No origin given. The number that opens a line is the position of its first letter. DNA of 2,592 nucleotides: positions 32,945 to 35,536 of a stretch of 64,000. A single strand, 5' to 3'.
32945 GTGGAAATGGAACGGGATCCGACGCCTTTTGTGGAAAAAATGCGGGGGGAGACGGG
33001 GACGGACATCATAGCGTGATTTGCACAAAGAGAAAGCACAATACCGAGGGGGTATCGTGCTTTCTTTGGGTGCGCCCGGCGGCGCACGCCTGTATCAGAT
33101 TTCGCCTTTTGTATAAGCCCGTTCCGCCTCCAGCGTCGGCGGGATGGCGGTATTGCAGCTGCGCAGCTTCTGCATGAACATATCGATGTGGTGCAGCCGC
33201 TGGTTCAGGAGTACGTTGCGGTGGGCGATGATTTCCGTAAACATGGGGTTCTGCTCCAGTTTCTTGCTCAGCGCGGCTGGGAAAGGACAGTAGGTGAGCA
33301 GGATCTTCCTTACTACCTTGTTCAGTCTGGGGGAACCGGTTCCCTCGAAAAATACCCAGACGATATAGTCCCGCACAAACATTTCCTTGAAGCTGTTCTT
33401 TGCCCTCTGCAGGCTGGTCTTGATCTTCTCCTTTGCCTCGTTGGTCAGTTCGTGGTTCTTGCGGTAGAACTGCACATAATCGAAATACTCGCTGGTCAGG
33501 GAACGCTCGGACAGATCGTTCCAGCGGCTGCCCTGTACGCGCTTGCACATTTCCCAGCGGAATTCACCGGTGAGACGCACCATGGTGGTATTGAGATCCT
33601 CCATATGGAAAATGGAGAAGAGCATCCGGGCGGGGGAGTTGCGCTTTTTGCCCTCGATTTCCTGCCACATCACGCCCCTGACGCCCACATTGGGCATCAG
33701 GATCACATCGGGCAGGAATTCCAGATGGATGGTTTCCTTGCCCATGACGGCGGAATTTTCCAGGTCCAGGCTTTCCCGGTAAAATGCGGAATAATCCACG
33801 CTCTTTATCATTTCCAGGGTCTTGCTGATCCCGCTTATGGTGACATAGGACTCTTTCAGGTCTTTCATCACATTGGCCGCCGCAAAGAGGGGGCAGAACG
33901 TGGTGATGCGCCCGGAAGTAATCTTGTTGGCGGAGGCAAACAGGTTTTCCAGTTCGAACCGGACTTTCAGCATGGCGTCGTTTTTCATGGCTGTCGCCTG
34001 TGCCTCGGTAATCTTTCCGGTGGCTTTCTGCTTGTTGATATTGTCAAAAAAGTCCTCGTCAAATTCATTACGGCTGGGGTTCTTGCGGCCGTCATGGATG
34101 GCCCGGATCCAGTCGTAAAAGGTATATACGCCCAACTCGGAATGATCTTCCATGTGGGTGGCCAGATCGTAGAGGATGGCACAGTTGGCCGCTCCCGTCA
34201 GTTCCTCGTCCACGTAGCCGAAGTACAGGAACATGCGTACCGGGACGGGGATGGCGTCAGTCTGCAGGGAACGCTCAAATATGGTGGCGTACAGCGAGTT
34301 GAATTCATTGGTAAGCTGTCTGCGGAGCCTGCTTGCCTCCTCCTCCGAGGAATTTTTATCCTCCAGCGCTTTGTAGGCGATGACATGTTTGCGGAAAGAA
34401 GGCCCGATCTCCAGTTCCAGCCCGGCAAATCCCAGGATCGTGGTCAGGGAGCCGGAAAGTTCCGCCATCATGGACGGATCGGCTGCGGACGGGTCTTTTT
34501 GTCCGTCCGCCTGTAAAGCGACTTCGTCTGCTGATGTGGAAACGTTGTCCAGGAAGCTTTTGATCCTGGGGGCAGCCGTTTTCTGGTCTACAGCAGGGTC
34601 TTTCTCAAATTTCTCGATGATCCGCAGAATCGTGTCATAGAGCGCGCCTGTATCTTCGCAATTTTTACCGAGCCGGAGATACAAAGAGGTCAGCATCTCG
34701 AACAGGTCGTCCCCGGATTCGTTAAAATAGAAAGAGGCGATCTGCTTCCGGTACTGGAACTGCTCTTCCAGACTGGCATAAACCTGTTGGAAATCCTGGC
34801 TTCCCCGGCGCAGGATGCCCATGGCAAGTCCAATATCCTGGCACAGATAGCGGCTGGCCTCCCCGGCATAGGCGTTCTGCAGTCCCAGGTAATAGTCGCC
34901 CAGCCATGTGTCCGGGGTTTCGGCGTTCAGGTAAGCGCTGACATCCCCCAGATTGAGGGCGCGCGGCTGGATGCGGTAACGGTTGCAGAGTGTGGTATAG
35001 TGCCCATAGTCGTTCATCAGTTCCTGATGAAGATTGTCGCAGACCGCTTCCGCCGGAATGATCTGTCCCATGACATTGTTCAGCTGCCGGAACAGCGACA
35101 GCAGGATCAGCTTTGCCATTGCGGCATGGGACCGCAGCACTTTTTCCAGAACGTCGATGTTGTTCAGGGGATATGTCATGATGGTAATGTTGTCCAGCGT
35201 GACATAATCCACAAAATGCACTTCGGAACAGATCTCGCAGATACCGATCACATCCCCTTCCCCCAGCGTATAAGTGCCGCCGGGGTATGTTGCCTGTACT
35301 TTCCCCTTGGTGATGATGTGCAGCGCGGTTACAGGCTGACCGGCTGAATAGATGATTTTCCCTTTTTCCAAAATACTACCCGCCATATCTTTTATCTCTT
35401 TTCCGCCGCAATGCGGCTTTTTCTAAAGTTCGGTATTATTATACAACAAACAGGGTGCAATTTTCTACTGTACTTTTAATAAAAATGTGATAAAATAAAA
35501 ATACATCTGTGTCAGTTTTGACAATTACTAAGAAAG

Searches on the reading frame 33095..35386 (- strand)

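Call 5: search_protein_families(library=pfam, max_evalue=0.01, proteins=[window:33095-35386:-])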
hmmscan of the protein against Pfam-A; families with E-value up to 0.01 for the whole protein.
window:33095-35386:- (763 aa): 1 family
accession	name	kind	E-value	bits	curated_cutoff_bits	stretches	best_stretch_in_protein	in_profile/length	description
PF00027.35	cNMP_binding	-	1.1e-05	25.8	27.5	1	6-76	4-81/89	Cyclic nucleotide-binding domain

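Call 7: search_protein_families(library=ncbifam, max_evalue=0.1, proteins=[window:33095-35386:-])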
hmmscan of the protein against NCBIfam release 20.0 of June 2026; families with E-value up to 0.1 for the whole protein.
window:33095-35386:- (763 aa): 0 families
